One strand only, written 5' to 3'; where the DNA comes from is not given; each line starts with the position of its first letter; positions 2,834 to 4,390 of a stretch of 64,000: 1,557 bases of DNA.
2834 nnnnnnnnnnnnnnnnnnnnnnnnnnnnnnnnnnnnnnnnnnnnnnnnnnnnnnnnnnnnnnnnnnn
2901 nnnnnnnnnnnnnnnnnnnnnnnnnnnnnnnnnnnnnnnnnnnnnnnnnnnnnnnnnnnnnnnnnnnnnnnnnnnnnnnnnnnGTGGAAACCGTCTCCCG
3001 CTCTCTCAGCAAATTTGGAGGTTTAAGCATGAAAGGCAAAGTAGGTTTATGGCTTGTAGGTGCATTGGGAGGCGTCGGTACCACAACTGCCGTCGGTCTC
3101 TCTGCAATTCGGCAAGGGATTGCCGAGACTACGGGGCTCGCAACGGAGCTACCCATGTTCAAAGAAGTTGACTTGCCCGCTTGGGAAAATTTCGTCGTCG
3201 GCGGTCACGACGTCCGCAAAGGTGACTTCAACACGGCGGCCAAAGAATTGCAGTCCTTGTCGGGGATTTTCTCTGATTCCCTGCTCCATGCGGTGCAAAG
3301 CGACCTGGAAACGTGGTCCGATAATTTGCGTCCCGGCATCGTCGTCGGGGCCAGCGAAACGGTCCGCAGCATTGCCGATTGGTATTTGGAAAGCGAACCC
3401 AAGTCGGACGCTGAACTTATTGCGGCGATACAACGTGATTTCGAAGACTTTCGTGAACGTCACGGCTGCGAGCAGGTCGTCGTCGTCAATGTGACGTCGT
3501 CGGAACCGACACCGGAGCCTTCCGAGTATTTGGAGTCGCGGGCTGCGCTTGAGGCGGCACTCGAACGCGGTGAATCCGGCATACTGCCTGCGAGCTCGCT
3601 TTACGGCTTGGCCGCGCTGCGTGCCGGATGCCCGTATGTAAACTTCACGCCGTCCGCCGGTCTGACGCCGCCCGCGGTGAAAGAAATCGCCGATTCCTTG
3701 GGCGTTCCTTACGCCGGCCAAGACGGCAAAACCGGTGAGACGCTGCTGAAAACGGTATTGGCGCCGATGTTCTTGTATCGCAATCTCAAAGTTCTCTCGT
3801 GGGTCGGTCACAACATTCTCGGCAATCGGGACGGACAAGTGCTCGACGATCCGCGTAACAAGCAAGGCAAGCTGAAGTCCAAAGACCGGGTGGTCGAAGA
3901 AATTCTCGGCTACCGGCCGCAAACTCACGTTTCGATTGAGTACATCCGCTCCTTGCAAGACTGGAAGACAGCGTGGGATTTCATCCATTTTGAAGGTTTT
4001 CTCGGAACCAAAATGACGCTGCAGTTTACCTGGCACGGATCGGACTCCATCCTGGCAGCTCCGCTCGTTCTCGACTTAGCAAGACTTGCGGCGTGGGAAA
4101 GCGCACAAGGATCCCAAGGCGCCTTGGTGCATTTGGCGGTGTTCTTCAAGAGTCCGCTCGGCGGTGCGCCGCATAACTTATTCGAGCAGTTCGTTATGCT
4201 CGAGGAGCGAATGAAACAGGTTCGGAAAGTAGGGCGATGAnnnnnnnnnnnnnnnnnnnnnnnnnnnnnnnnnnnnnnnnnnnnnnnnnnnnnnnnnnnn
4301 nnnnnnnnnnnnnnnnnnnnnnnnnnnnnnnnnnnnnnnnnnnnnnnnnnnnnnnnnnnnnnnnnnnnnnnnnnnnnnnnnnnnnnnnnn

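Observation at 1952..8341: ebo/EDB-like biosynthetic cluster (TatD - MIPS-family cyclase - 2x TIM barrel - phosphodiesterase - UbiA) in a sporulating Firmicute context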

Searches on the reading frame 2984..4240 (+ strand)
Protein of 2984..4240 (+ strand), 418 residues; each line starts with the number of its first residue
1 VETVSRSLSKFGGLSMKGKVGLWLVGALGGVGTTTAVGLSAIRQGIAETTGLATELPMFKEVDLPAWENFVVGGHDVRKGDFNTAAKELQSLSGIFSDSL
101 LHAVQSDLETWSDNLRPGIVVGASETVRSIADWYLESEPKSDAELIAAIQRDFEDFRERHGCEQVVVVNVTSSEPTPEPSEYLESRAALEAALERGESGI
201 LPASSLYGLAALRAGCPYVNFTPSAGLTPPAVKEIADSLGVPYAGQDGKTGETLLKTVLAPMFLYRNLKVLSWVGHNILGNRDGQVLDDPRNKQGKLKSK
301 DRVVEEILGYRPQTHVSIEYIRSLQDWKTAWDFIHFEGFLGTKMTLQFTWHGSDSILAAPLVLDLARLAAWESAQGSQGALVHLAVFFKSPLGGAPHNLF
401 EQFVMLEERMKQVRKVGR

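Call 3: search_protein_families(library=pfam, proteins=[window:2984-4240:+], max_evalue=0.01)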
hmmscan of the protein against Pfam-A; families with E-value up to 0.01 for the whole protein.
window:2984-4240:+ (418 aa): 2 families
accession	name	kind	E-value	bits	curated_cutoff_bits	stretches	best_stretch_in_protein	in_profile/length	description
PF07994.18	NAD_binding_5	-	8.2e-45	154.1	25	1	20-410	1-320/321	Myo-inositol-1-phosphate synthase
PF01658.22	Inos-1-P_synth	-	2.3e-34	118.2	27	1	251-355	1-107/107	Myo-inositol-1-phosphate synthase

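Call 4: search_protein_families(library=ncbifam, proteins=[window:2984-4240:+], max_evalue=0.01)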
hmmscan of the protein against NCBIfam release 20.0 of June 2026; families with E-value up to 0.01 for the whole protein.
window:2984-4240:+ (418 aa): 1 family
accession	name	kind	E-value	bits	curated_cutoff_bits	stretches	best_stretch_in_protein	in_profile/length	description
TIGR03450.1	mycothiol_INO1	equivalog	8.9e-07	28.4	638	1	203-391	138-338/355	inositol-3-phosphate synthase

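Call 25: find_homologous_proteins(query=window:2984-4240:+)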
Query window:2984-4240:+ (418 aa): 7970 proteins with E <= 0.001 among 8000 candidates; the best 120 are listed.
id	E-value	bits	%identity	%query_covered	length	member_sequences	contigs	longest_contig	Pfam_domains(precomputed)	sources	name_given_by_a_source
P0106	1.8e-251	852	93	96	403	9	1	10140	PF01658.23,PF07994.19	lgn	-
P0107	1.3e-234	797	87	96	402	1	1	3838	PF01658.23,PF07994.19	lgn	-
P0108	6.2e-232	788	85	96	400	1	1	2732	PF01658.23,PF07994.19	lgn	-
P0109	1.1e-200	685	74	96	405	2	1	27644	PF01658.23,PF07994.19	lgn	-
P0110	7.7e-146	504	57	95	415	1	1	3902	PF01658.23,PF07994.19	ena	-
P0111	9.6e-145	501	58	95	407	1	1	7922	PF01658.23,PF07994.19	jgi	jgi:myo-inositol-1-phosphate synthase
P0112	2.3e-144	500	59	94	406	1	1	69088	PF01658.23,PF07994.19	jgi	jgi:myo-inositol-1-phosphate synthase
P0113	2.3e-144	500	56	95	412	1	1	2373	PF01658.23,PF07994.19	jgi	jgi:myo-inositol-1-phosphate synthase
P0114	5.5e-144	498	57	95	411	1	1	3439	PF01658.23,PF07994.19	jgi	jgi:myo-inositol-1-phosphate synthase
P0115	6.8e-144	498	58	94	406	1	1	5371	PF01658.23,PF07994.19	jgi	jgi:myo-inositol-1-phosphate synthase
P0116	1.2e-143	497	56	96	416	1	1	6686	PF01658.23,PF07994.19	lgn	-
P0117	8.0e-143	494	58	94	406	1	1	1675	PF01658.23,PF07994.19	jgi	jgi:myo-inositol-1-phosphate synthase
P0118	9.9e-143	494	56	94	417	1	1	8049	PF01658.23,PF07994.19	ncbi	-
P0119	1.6e-142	493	56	94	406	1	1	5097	PF01658.23,PF07994.19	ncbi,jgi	ncbi:MAG TPA: inositol-3-phosphate synthase [Gemmataceae bacterium]|jgi:myo-inositol-1-phosphate syn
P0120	1.7e-142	493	57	94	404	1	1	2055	PF01658.23,PF07994.19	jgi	jgi:myo-inositol-1-phosphate synthase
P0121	2.0e-142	493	58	94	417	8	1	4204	PF01658.23,PF07994.19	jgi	jgi:myo-inositol-1-phosphate synthase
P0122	2.4e-142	493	58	95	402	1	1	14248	PF01658.23,PF07994.19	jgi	jgi:myo-inositol-1-phosphate synthase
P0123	3.1e-142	492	55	95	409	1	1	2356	PF01658.23,PF07994.19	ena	-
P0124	3.7e-142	492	58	94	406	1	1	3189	PF01658.23,PF07994.19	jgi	jgi:myo-inositol-1-phosphate synthase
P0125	4.2e-142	492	56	95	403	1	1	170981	PF01658.23,PF07994.19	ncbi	ncbi:MAG: inositol-3-phosphate synthase [Gemmataceae bacterium]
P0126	6.6e-142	491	57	93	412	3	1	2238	PF01658.23,PF07994.19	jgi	jgi:myo-inositol-1-phosphate synthase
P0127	7.7e-142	491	56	98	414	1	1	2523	PF01658.23,PF07994.19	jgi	jgi:myo-inositol-1-phosphate synthase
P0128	1.2e-141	491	57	94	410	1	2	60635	PF01658.23,PF07994.19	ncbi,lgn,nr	ncbi:MAG: inositol-3-phosphate synthase [Gemmataceae bacterium]|nr:inositol-3-phosphate synthase [Ge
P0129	1.8e-141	490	56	95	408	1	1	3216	PF01658.23,PF07994.19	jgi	-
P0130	2.1e-141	490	57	93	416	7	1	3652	PF01658.23,PF07994.19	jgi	jgi:myo-inositol-1-phosphate synthase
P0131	4.0e-141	489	58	93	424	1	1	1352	PF01658.23,PF07994.19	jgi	jgi:myo-inositol-1-phosphate synthase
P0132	6.4e-141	488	57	94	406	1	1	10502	PF01658.23,PF07994.19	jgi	jgi:myo-inositol-1-phosphate synthase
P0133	1.0e-140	487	56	94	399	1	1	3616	PF01658.23,PF07994.19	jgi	jgi:myo-inositol-1-phosphate synthase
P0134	1.3e-140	487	56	93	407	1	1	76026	PF01658.23,PF07994.19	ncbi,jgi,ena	-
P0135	1.5e-140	487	58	94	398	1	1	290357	PF01658.23,PF07994.19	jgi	jgi:myo-inositol-1-phosphate synthase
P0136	2.5e-140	486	55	95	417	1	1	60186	PF01658.23,PF07994.19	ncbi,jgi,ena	-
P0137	3.5e-140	486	56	95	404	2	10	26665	PF01658.23,PF07994.19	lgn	-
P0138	4.0e-140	486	56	93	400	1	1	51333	PF01658.23,PF07994.19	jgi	jgi:myo-inositol-1-phosphate synthase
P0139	4.4e-140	485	54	95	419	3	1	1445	PF01658.23,PF07994.19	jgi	jgi:myo-inositol-1-phosphate synthase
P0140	5.5e-140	485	54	95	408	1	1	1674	PF01658.23,PF07994.19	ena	-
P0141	7.1e-140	485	56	95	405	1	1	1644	PF01658.23,PF07994.19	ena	-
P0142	9.4e-140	484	56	94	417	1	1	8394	PF01658.23,PF07994.19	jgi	jgi:myo-inositol-1-phosphate synthase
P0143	1.3e-139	484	55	94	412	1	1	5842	PF01658.23,PF07994.19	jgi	jgi:myo-inositol-1-phosphate synthase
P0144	1.5e-139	484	56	95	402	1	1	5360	PF01658.23,PF07994.19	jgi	jgi:myo-inositol-1-phosphate synthase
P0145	1.8e-139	483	56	94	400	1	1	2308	PF01658.23,PF07994.19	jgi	jgi:myo-inositol-1-phosphate synthase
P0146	2.0e-139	483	58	94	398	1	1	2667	PF01658.23,PF07994.19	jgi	jgi:myo-inositol-1-phosphate synthase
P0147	2.3e-139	483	56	95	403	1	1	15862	PF01658.23,PF07994.19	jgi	jgi:myo-inositol-1-phosphate synthase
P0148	2.6e-139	483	54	95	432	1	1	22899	PF01658.23,PF07994.19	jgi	jgi:myo-inositol-1-phosphate synthase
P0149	3.4e-139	482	56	94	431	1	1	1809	PF01658.23,PF07994.19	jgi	jgi:myo-inositol-1-phosphate synthase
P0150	4.7e-139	482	57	94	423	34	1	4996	PF01658.23,PF07994.19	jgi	jgi:myo-inositol-1-phosphate synthase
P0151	6.0e-139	482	55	95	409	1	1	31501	PF01658.23,PF07994.19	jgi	jgi:myo-inositol-1-phosphate synthase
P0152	6.3e-139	482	57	93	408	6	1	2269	PF01658.23,PF07994.19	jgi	jgi:myo-inositol-1-phosphate synthase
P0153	6.3e-139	482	57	94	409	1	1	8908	PF01658.23,PF07994.19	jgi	jgi:myo-inositol-1-phosphate synthase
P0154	6.5e-139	482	56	94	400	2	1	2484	PF01658.23,PF07994.19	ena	-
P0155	8.1e-139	481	55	95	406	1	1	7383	PF01658.23,PF07994.19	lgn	-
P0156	8.2e-139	481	57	95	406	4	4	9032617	PF01658.23,PF07994.19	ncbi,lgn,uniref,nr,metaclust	ncbi:Inositol-3-phosphate synthase [Gemmata obscuriglobus]|uniref:Myo-inositol-1-phosphate synthase 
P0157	8.9e-139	481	57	95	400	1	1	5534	PF01658.23,PF07994.19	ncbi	-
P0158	9.6e-139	481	57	94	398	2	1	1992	PF01658.23,PF07994.19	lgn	-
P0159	1.0e-138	481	54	95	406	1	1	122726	PF01658.23,PF07994.19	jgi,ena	jgi:myo-inositol-1-phosphate synthase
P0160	1.2e-138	481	56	95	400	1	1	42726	PF01658.23,PF07994.19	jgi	jgi:myo-inositol-1-phosphate synthase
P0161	1.3e-138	481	57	94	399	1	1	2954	PF01658.23,PF07994.19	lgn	-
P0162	1.9e-138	480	55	94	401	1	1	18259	PF01658.23,PF07994.19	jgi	jgi:myo-inositol-1-phosphate synthase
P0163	2.0e-138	480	57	93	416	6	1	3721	PF01658.23,PF07994.19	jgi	jgi:myo-inositol-1-phosphate synthase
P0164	2.2e-138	480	56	95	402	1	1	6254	PF01658.23,PF07994.19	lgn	-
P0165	2.3e-138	480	55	96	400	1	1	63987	PF01658.23,PF07994.19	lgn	-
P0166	2.3e-138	480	55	93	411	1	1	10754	PF01658.23,PF07994.19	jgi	jgi:myo-inositol-1-phosphate synthase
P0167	2.6e-138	480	55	94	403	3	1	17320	PF01658.23,PF07994.19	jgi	jgi:myo-inositol-1-phosphate synthase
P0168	2.7e-138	480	55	95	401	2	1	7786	PF01658.23,PF07994.19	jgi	jgi:myo-inositol-1-phosphate synthase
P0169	2.7e-138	480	56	93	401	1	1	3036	PF01658.23,PF07994.19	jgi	jgi:myo-inositol-1-phosphate synthase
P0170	3.0e-138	479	55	93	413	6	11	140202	PF01658.23,PF07994.19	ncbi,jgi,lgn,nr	ncbi:MAG TPA: inositol-3-phosphate synthase [Gemmataceae bacterium]|nr:inositol-3-phosphate synthase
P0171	3.2e-138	479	56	96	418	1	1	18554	PF01658.23,PF07994.19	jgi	jgi:myo-inositol-1-phosphate synthase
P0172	3.7e-138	479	57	94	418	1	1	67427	PF01658.23,PF07994.19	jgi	jgi:myo-inositol-1-phosphate synthase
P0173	3.7e-138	479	55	95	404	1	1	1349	PF01658.23,PF07994.19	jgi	jgi:myo-inositol-1-phosphate synthase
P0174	4.0e-138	479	58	93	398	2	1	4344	PF01658.23,PF07994.19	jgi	jgi:myo-inositol-1-phosphate synthase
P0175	4.0e-138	479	56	94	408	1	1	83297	PF01658.23,PF07994.19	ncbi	-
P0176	4.5e-138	479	55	96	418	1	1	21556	PF01658.23,PF07994.19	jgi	jgi:myo-inositol-1-phosphate synthase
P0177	4.5e-138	479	55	96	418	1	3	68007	PF01658.23,PF07994.19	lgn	-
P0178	4.7e-138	479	57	93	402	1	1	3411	PF01658.23,PF07994.19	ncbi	-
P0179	4.9e-138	479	56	94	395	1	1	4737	PF01658.23,PF07994.19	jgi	jgi:myo-inositol-1-phosphate synthase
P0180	4.9e-138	479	56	96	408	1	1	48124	PF01658.23,PF07994.19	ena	-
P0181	5.5e-138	479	56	94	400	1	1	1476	PF01658.23,PF07994.19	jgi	jgi:myo-inositol-1-phosphate synthase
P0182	6.0e-138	478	56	93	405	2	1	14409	PF01658.23,PF07994.19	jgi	jgi:myo-inositol-1-phosphate synthase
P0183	6.1e-138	478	55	95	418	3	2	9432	PF01658.23,PF07994.19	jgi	jgi:myo-inositol-1-phosphate synthase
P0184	6.1e-138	478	56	96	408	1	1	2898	PF01658.23,PF07994.19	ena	-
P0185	7.6e-138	478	56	94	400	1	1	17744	PF01658.23,PF07994.19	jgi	jgi:myo-inositol-1-phosphate synthase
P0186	8.1e-138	478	57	94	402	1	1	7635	PF01658.23,PF07994.19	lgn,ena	-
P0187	9.9e-138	478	55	94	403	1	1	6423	PF01658.23,PF07994.19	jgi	jgi:myo-inositol-1-phosphate synthase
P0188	1.0e-137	478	56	95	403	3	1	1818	PF01658.23,PF07994.19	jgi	jgi:myo-inositol-1-phosphate synthase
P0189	1.0e-137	478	55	95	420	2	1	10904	PF01658.23,PF07994.19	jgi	jgi:myo-inositol-1-phosphate synthase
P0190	1.1e-137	478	56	94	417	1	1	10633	PF01658.23,PF07994.19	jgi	jgi:myo-inositol-1-phosphate synthase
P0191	1.1e-137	477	55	94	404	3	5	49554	PF01658.23,PF07994.19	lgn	-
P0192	1.2e-137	477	57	95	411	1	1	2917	PF01658.23,PF07994.19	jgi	jgi:myo-inositol-1-phosphate synthase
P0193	1.2e-137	477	57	95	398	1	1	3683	PF01658.23,PF07994.19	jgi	jgi:myo-inositol-1-phosphate synthase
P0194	1.4e-137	477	53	96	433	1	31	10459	PF01658.23,PF07994.19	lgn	-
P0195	1.5e-137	477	54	94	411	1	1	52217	PF01658.23,PF07994.19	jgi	jgi:myo-inositol-1-phosphate synthase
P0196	1.6e-137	477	56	95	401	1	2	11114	PF01658.23,PF07994.19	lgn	-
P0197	1.7e-137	477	57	93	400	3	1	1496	PF01658.23,PF07994.19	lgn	-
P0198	1.8e-137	477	54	96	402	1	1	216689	PF01658.23,PF07994.19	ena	-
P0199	1.9e-137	477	57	94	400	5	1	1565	PF01658.23,PF07994.19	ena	-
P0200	2.1e-137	477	57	94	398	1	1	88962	PF01658.23,PF07994.19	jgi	jgi:myo-inositol-1-phosphate synthase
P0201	2.3e-137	476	56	93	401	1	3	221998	PF01658.23,PF07994.19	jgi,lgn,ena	jgi:myo-inositol-1-phosphate synthase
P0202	2.5e-137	476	56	95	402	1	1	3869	PF01658.23,PF07994.19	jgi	jgi:myo-inositol-1-phosphate synthase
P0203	2.5e-137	476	56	93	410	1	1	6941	PF01658.23,PF07994.19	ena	-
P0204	2.5e-137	476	53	96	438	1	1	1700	PF01658.23,PF07994.19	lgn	-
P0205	2.8e-137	476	59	93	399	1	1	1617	PF01658.23,PF07994.19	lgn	-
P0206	2.9e-137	476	56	95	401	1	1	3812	PF01658.23,PF07994.19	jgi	jgi:myo-inositol-1-phosphate synthase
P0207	3.0e-137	476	56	95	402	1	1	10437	PF01658.23,PF07994.19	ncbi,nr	ncbi:MAG TPA: inositol-3-phosphate synthase [Gemmataceae bacterium]|nr:inositol-3-phosphate synthase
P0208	3.2e-137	476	54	96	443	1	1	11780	PF01658.23,PF07994.19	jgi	jgi:myo-inositol-1-phosphate synthase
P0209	3.7e-137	476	53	96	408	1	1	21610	PF01658.23,PF07994.19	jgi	jgi:myo-inositol-1-phosphate synthase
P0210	3.9e-137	476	55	95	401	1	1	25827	PF01658.23,PF07994.19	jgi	jgi:myo-inositol-1-phosphate synthase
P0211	4.0e-137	476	57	94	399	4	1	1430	PF01658.23,PF07994.19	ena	-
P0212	4.1e-137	476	54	96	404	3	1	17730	PF01658.23,PF07994.19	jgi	jgi:myo-inositol-1-phosphate synthase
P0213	4.1e-137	476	57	93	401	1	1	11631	PF01658.23,PF07994.19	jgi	jgi:myo-inositol-1-phosphate synthase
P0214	4.1e-137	476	56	95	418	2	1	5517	PF01658.23,PF07994.19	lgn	-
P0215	4.2e-137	476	57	94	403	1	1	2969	PF01658.23,PF07994.19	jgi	jgi:myo-inositol-1-phosphate synthase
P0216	4.6e-137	475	52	99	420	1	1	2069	PF01658.23,PF07994.19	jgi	jgi:myo-inositol-1-phosphate synthase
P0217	4.7e-137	475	56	95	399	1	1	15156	PF01658.23,PF07994.19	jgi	jgi:myo-inositol-1-phosphate synthase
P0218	4.8e-137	475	55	95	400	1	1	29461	PF01658.23,PF07994.19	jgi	jgi:myo-inositol-1-phosphate synthase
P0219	5.6e-137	475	55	94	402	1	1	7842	PF01658.23,PF07994.19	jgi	jgi:myo-inositol-1-phosphate synthase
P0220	6.0e-137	475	55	96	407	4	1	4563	PF01658.23,PF07994.19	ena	-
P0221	6.2e-137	475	58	93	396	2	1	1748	PF01658.23,PF07994.19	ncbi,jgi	ncbi:MAG TPA: inositol-3-phosphate synthase [Gemmataceae bacterium]|jgi:myo-inositol-1-phosphate syn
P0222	6.7e-137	475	55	95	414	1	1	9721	PF01658.23,PF07994.19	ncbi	-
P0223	7.2e-137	475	56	95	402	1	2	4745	PF01658.23,PF07994.19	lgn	-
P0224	7.5e-137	475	56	94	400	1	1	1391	PF01658.23,PF07994.19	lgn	-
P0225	7.5e-137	475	57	95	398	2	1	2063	PF01658.23,PF07994.19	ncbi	-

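Call 26: find_encoding_contigs(protein=P0156, flank=10000, max_places=1)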
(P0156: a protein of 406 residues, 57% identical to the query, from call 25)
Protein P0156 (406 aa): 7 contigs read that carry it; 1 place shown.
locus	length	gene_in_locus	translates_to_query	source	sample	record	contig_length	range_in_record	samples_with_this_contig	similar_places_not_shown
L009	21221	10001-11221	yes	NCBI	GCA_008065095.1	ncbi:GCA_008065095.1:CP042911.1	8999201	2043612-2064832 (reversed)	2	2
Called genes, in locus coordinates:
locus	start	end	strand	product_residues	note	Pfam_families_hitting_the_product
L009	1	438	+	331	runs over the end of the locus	PF13546:DDE_5, PF01609:DDE_Tnp_1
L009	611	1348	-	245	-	-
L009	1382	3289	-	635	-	PF00069:Pkinase, PF03109:ABC1 (faint), PF07714:PK_Tyr_Ser-Thr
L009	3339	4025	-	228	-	-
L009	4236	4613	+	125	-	-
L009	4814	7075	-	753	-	PF00916:Sulfate_transp, PF00484:Pro_CA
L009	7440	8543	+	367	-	PF00465:Fe-ADH, PF13685:Fe-ADH_2, PF01761:DHQ_synthase, PF24621:DHQS_C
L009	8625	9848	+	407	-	PF09594:GT87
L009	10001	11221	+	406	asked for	PF07994:NAD_binding_5, PF01658:Inos-1-P_synth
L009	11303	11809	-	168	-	-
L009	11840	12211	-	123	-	-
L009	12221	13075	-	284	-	PF05721:PhyH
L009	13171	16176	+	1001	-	PF23500:DUF7133, PF00034:Cytochrom_C (faint)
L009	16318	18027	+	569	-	PF01019:G_glu_transpept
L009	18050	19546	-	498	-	PF00535:Glycos_transf_2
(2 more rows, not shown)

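Call 27: find_encoding_contigs(protein=P0112, flank=10000, max_places=1)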
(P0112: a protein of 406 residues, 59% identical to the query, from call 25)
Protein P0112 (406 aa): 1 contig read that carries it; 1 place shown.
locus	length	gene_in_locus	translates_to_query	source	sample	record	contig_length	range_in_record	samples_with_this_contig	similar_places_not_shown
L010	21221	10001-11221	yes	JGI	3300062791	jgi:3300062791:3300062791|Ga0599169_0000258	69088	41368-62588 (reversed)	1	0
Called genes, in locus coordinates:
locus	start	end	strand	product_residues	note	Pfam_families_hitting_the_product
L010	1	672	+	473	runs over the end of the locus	PF02589:LUD_dom, PF13187:Fer4_9 (faint), PF00037:Fer4 (faint), PF12797:Fer4_2 (faint), PF13183:Fer4_8, PF13237:Fer4_10 (faint), PF13534:Fer4_17 (weak), PF11870:LutB_C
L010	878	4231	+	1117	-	PF08281:Sigma70_r4_2, PF23381:Beta-prop_IFT122_1st, PF23414:Beta-prop_EML_2, PF25175:Beta-prop_WDR5, PF24814:WD40_Prp19, PF25173:Beta-prop_WDR3_1st, PF25391:WD40_Gbeta, PF24807:WD40_CDC20-Fz, +58 more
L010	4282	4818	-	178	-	PF25459:AIM3_BBC1_C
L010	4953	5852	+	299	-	PF06283:ThuA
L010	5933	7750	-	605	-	-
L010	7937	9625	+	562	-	PF04542:Sigma70_r2, PF08281:Sigma70_r4_2, PF04545:Sigma70_r4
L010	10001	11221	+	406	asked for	PF07994:NAD_binding_5, PF01658:Inos-1-P_synth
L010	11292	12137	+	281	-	PF01261:AP_endonuc_2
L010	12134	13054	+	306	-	PF01040:UbiA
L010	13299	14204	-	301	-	-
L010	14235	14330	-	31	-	-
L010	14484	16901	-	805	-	PF13640:2OG-FeII_Oxy_3 (weak)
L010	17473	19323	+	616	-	PF02776:TPP_enzyme_N, PF00205:TPP_enzyme_M, PF02775:TPP_enzyme_C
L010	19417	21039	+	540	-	PF00069:Pkinase, PF07714:PK_Tyr_Ser-Thr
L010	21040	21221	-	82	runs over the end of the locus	-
